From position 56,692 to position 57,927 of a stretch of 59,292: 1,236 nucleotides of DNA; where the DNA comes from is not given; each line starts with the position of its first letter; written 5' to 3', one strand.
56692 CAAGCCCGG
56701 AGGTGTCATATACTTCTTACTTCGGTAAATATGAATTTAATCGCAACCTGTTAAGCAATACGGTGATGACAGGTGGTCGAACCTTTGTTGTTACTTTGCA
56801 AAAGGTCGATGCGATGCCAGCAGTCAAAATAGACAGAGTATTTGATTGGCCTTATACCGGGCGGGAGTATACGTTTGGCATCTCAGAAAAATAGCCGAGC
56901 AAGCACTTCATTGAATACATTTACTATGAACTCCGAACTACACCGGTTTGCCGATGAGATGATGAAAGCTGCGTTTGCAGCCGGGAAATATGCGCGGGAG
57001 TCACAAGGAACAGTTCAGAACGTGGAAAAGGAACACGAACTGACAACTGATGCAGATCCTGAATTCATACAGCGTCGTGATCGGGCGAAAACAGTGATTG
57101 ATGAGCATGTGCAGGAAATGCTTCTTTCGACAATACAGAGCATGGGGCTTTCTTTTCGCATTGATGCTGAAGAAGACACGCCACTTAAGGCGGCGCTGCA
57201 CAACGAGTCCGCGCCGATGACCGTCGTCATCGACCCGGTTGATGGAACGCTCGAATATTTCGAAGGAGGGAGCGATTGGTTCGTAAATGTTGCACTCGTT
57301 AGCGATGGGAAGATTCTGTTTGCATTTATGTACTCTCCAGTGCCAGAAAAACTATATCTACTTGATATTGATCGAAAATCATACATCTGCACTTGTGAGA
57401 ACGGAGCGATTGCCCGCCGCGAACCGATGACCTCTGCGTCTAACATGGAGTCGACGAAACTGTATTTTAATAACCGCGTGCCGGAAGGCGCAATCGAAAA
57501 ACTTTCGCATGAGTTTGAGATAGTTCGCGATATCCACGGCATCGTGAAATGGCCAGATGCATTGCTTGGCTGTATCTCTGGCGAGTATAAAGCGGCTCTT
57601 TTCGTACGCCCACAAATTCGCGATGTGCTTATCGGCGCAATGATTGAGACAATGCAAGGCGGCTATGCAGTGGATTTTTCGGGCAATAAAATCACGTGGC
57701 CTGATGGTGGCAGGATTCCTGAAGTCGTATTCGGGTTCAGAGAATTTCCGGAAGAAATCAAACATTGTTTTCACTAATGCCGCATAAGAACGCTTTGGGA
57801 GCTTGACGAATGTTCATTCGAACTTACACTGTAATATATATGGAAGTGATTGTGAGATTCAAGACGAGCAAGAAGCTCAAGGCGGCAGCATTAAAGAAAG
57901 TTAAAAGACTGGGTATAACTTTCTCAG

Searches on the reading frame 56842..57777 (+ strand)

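Call 66: search_protein_families(library=pfam, proteins=[window:56842-57777:+], max_evalue=0.0001)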
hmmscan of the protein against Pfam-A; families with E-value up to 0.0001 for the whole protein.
window:56842-57777:+ (311 aa): 1 family
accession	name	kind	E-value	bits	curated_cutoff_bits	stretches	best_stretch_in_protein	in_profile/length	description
PF00459.30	Inositol_P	-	8.5e-16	58.7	27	1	40-290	9-249/271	Inositol monophosphatase family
